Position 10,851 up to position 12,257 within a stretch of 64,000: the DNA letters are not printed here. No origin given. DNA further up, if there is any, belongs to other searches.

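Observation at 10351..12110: Low-GC two-gene cassette inserted exactly at the glmS 3-prime flank: candidate undescribed accessory (defence/toxin-like) module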

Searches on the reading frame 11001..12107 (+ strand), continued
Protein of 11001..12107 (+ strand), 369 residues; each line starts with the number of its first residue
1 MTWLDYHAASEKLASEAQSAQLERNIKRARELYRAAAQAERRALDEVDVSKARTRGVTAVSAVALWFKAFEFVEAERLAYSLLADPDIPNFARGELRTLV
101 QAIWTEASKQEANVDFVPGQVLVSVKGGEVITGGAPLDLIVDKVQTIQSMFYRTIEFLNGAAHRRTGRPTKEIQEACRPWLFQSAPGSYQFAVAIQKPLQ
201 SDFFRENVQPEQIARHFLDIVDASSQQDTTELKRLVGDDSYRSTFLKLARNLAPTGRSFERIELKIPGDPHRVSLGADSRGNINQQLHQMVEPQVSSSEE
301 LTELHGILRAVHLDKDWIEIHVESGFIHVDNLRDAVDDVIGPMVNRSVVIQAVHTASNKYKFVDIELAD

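Call 38: search_protein_representatives(alignment_id=A1)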
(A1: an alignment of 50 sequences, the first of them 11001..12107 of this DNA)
Query: 50 sequences, 369 profile positions. Proteins with E-value up to 0.001 (for the whole library): 1949; up to 1e-10: 1268; up to 1e-30: 303. The best 150 are listed.
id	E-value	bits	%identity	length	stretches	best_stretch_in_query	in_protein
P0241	2.0e-156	536.9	-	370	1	1-368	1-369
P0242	7.2e-141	485.7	-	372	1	1-368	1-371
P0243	7.4e-138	475.8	-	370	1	1-367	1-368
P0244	2.6e-135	467.4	-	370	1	1-368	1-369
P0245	6.7e-128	443.0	-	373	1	1-367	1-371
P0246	4.5e-125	433.8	-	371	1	1-368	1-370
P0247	1.5e-124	432.0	-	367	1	1-368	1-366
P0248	2.8e-124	431.1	-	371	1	1-368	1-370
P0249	2.0e-123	428.3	-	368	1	1-368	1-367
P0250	2.6e-122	424.7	-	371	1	1-368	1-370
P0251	6.3e-121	420.1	-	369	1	1-368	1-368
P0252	8.8e-119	413.1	-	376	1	1-367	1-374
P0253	1.0e-118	412.8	-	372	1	1-369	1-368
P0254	2.1e-118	411.8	-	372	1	1-369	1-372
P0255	3.4e-118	411.1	-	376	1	1-369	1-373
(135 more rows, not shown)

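Call 40: find_encoding_contigs(protein=P0002, flank=10000, max_places=6)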
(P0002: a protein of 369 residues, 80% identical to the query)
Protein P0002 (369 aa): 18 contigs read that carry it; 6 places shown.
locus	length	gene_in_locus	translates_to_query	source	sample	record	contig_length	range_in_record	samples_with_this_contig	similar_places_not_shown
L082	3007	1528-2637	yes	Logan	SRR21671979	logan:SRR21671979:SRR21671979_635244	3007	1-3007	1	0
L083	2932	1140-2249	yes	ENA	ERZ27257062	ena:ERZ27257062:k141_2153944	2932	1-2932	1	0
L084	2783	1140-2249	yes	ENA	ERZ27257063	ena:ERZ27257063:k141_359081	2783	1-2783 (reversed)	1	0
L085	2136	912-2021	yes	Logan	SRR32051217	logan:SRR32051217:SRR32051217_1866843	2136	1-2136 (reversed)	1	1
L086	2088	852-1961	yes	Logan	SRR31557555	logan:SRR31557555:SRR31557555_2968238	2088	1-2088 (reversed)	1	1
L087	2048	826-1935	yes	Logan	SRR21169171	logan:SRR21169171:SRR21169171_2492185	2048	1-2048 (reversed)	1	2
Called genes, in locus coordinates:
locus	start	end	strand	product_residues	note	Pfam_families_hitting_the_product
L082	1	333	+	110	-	?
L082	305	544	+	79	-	-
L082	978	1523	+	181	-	-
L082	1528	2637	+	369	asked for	-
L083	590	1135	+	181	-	-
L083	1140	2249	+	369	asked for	-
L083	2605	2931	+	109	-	?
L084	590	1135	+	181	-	-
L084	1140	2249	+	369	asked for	-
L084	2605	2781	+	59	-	?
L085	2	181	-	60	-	?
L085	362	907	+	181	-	-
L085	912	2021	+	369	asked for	-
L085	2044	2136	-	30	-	?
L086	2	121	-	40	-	?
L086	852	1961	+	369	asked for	-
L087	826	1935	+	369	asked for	-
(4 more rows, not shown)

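Call 45: search_protein_families(library=pfam, proteins=[L082:61-333:+, L082:305-541:+], max_evalue=0.01)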
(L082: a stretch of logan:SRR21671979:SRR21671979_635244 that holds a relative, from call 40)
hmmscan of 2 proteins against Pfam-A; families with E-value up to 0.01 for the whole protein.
L082:61-333:+ (90 aa): 1 family
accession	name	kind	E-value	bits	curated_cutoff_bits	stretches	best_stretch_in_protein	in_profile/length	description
PF04365.19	BrnT_toxin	-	1.5e-26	92.9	34.5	1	5-83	1-77/77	Ribonuclease toxin, BrnT, of type II toxin-antitoxin system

L082:305-541:+ (79 aa): 0 families

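Call 50: search_solved_structures(query=A1, max_evalue=10, show_alignments=2)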
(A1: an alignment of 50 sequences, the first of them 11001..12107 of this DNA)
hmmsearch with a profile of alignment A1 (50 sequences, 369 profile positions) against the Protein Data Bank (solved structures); distinct sequences matched with E-value up to 10: 1.
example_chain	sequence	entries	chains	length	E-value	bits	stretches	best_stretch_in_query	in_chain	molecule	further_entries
5eri_A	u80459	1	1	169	0.44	12.5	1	218-298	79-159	MarR family transcriptional regulator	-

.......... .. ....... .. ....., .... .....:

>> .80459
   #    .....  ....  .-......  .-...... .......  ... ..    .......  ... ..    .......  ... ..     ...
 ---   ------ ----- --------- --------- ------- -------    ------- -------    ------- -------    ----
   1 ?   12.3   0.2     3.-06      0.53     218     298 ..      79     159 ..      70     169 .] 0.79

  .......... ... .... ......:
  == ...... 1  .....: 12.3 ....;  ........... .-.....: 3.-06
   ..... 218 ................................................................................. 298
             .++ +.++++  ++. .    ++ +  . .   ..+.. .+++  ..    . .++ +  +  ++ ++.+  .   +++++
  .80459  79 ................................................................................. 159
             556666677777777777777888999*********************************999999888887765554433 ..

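Call 58: list_cluster_members(proteins=[P0093, P0105, P0208, P0097, P0001, P0121])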
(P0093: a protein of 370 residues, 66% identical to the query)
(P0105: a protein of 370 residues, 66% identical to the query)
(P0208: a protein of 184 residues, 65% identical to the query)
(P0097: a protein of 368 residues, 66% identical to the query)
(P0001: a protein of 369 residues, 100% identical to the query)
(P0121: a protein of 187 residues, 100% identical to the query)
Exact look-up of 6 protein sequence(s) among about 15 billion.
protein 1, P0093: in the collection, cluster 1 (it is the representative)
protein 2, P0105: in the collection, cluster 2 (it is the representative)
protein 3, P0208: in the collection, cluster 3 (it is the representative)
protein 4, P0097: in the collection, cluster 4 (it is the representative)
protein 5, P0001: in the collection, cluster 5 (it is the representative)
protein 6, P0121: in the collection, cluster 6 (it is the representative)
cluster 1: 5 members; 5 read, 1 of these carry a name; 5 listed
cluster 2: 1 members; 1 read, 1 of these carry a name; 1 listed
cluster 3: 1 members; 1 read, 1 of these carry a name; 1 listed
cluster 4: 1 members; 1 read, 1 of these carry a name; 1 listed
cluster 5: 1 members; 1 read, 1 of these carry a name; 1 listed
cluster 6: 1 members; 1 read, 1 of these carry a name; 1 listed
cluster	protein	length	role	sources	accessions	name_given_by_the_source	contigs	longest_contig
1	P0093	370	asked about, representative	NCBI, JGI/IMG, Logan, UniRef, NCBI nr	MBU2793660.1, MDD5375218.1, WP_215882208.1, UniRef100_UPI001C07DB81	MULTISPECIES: hypothetical protein [Acidithiobacillus] | hypothetical protein | hypothetical protein n=1 Tax=Acidithiobacillus TaxID=119977 RepID=UPI001C07DB81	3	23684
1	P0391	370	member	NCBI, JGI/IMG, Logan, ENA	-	-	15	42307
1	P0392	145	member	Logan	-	-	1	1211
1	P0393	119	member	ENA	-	-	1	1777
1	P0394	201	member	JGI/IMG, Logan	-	-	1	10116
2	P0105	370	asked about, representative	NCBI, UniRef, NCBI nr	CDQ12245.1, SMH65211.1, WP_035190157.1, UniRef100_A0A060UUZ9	conserved protein of unknown function [Acidithiobacillus ferrivorans] | Uncharacterized protein n=1 Tax=Acidithiobacillus ferrivorans TaxID=160808 ... | hypothetical protein [Acidithiobacillus ferrivorans]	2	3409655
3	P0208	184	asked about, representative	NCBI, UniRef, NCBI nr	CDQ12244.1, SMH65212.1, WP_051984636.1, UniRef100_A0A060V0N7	conserved protein of unknown function [Acidithiobacillus ferrivorans] | Uncharacterized protein n=1 Tax=Acidithiobacillus ferrivorans TaxID=160808 ... | hypothetical protein [Acidithiobacillus ferrivorans]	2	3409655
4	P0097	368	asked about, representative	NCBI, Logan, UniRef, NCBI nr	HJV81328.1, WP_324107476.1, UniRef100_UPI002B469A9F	hypothetical protein [Noviherbaspirillum sp.] | hypothetical protein n=1 Tax=Noviherbaspirillum sp. TaxID=1926288 RepID=UPI002B469A9F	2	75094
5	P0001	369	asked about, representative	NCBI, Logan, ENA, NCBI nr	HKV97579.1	MAG TPA: hypothetical protein VJR90_08840 [Gammaproteobacteria bacterium] | hypothetical protein [Gammaproteobacteria bacterium]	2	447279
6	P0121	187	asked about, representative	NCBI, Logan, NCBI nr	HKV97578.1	MAG TPA: hypothetical protein VJR90_08835 [Gammaproteobacteria bacterium] | hypothetical protein [Gammaproteobacteria bacterium]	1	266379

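Call 60: search_dna_similar(query=window:11001-12107:+, collection=plasmids, mode=protein, max_rows=25)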
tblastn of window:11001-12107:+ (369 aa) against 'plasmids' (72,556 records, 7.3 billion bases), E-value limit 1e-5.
No match.

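Call 61: search_dna_similar(query=window:11001-12107:+, collection=phages, mode=protein, max_rows=15)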
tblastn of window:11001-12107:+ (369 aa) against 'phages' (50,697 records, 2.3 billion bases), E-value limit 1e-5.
No match.

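Call 62: find_related_loci(query=A1, collection=viral_contigs, flank=10000)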
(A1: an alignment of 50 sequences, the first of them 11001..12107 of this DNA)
Query A1 (369 aa) in viral_contigs; peptide patterns used: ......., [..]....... (x = any residue, [..] = any of these).
16 stretches matched a pattern; 3 encode a relative of the query (tblastn E <= 1e-3); 3 distinct loci.
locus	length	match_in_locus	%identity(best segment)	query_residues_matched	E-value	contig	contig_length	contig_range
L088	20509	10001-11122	38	1-367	1e-78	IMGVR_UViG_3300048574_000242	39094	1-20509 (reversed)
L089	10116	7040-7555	67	1-172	2e-73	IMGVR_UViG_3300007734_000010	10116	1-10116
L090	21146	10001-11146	33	2-369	9e-52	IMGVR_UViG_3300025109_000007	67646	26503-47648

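Call 63: find_encoding_contigs(protein=P0001, flank=10000, max_places=3)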
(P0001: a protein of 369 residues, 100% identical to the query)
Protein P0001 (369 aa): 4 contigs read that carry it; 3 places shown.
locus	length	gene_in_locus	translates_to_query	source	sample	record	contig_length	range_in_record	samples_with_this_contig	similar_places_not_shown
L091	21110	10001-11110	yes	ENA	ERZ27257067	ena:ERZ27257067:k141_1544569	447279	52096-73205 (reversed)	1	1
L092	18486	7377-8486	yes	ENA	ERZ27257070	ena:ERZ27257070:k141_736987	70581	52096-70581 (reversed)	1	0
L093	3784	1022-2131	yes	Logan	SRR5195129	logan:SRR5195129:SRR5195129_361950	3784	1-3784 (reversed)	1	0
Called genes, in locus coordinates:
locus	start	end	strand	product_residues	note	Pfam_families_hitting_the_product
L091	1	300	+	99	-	PF00137:ATP-synt_C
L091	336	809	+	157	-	PF00430:ATP-synt_B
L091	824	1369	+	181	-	PF00213:OSCP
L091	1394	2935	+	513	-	PF02874:ATP-synt_ab_N, PF00006:ATP-synt_ab, PF00306:ATP-synt_ab_C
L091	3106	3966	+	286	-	PF00231:ATP-synt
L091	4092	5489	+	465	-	PF02874:ATP-synt_ab_N, PF00006:ATP-synt_ab, PF22919:ATP-synt_VA_C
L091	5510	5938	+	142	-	PF02823:ATP-synt_DE_N, PF00401:ATP-synt_DE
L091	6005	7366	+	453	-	PF00483:NTP_transferase, PF01128:IspD, PF12804:NTP_transf_3, PF00132:Hexapep (weak), PF25084:LbH_EIF2B (weak), PF25087:GMPPB_C, PF00132:Hexapep, PF14602:Hexapep_2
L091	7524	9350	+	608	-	PF13522:GATase_6, PF13537:GATase_7, PF01380:SIS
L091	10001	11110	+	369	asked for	-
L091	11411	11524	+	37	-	-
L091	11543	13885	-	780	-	PF17678:Glyco_hydro_92N, PF07971:Glyco_hydro_92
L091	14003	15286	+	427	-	PF07690:MFS_1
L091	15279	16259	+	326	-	PF00294:PfkB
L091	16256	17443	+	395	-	PF07221:GlcNAc_2-epim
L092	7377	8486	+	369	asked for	-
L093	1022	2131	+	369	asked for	-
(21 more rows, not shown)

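Call 67: find_encoding_contigs(protein=P0023, flank=8000, max_places=2)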
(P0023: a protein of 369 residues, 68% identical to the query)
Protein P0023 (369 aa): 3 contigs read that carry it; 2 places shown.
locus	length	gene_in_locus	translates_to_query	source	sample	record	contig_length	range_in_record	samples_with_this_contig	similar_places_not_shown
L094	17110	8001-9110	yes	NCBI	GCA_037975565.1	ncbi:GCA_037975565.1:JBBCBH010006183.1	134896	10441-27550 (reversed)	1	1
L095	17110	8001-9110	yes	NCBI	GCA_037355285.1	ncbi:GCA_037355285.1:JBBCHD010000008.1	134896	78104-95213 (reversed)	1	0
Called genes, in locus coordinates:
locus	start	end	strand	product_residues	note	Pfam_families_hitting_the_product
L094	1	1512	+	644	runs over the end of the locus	PF03717:PBP_dimer, PF00905:Transpeptidase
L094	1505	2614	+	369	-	PF01098:FTSW_RODA_SPOVE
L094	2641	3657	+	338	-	PF03330:DPBB_1, PF05036:SPOR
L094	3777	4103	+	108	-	-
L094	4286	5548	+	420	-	PF13356:Arm-DNA-bind_3, PF14659:Phage_int_SAM_3 (weak), PF22022:Phage_int_M, PF00589:Phage_integrase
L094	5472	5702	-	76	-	PF05930:Phage_AlpA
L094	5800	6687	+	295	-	PF07042:TrfA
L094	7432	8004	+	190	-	-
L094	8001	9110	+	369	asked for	-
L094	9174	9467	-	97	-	-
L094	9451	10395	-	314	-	PF12835:Integrase_1 (weak)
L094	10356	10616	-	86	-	-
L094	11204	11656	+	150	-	-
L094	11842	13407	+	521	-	PF00239:Resolvase, PF07508:Recombinase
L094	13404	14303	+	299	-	PF02195:ParB_N, PF07506:RepB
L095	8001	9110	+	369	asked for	-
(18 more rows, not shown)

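Call 68: find_encoding_contigs(protein=P0044, flank=8000, max_places=2)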
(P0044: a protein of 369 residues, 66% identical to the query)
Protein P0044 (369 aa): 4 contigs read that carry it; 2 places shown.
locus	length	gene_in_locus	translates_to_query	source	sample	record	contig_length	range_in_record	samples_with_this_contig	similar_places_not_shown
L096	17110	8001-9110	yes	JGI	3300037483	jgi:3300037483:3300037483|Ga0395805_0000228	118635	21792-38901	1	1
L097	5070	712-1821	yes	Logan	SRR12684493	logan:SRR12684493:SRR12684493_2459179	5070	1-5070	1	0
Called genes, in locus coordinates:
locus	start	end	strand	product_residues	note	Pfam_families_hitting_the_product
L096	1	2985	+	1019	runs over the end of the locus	PF04851:ResIII, PF19778:RE_endonuc (weak)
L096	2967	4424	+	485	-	PF13271:DUF4062, PF13749:HATPase_c_4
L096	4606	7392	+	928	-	PF01555:N6_N4_Mtase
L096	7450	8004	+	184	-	-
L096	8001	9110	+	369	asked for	-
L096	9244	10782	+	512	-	PF00078:RVT_1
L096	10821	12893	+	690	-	PF00580:UvrD-helicase, PF13245:AAA_19, PF13361:UvrD_C, PF13538:UvrD_C_2 (faint)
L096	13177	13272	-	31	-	-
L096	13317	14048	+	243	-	PF01479:S4, PF00849:PseudoU_synth_2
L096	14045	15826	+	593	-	PF01336:tRNA_anti-codon, PF00152:tRNA-synt_2, PF02938:GAD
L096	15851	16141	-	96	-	-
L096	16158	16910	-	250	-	PF02085:Cytochrom_CIII (faint), PF14522:Cytochrome_C7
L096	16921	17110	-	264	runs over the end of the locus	PF02085:Cytochrom_CIII (weak), PF14522:Cytochrome_C7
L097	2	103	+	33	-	?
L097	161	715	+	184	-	-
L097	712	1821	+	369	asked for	-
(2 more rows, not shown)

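Call 69: find_encoding_contigs(protein=P0073, flank=8000, max_places=2)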
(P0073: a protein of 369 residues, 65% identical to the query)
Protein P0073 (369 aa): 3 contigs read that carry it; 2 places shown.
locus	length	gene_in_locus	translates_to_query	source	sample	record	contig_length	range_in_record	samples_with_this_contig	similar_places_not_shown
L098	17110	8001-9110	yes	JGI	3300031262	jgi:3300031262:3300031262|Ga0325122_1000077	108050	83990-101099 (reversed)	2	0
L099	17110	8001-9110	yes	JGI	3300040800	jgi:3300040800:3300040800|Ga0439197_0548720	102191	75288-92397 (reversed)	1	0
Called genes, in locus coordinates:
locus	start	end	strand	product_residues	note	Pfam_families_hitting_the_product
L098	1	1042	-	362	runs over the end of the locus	PF01734:Patatin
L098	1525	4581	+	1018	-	PF04851:ResIII, PF19778:RE_endonuc (weak)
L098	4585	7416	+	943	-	PF01555:N6_N4_Mtase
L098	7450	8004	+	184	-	-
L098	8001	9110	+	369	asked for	-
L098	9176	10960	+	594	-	-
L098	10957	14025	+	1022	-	PF02463:SMC_N, PF13166:AAA_13 (faint), PF13175:AAA_15 (faint), PF13304:AAA_21 (weak), PF13476:AAA_23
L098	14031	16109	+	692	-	PF00580:UvrD-helicase, PF13245:AAA_19, PF13361:UvrD_C, PF13538:UvrD_C_2 (faint)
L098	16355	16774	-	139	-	-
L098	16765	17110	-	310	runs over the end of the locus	PF00882:Zn_dep_PLPC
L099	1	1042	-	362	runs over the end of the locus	PF01734:Patatin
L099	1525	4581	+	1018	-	PF04851:ResIII, PF19778:RE_endonuc (weak)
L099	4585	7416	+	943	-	PF01555:N6_N4_Mtase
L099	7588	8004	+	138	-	-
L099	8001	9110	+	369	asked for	-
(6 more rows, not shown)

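Call 85: find_related_loci(query=A9, collection=metagenome_contigs, flank=10000)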
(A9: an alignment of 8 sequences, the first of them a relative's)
Query A9 (690 aa) in metagenome_contigs; peptide patterns used: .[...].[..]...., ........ (x = any residue, [..] = any of these).
600 stretches matched a pattern (row limit reached: there are more); 561 encode a relative of the query (tblastn E <= 1e-3); the best 80 are kept; 80 distinct loci.
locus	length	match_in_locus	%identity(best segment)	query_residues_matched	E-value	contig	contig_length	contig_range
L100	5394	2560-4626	85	1-690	0e+0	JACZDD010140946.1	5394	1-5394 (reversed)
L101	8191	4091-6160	82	1-690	0e+0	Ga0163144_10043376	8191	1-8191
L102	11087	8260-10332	82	1-689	0e+0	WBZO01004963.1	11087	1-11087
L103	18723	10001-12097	81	1-689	0e+0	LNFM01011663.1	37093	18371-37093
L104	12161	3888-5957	78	1-690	0e+0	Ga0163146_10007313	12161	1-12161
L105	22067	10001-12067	77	1-689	0e+0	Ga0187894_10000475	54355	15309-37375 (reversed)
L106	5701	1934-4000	78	1-689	0e+0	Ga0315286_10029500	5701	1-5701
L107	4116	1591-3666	77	1-689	0e+0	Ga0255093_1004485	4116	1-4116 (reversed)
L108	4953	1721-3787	79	1-689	0e+0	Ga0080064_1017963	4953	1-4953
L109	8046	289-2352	76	1-688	0e+0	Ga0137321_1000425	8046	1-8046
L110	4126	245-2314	75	1-689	0e+0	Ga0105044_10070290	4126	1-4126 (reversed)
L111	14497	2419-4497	74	1-689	0e+0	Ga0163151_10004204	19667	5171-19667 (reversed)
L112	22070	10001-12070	76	1-690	0e+0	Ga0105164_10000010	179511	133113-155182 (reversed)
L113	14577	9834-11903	74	2-688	0e+0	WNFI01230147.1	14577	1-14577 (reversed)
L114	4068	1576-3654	73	1-688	0e+0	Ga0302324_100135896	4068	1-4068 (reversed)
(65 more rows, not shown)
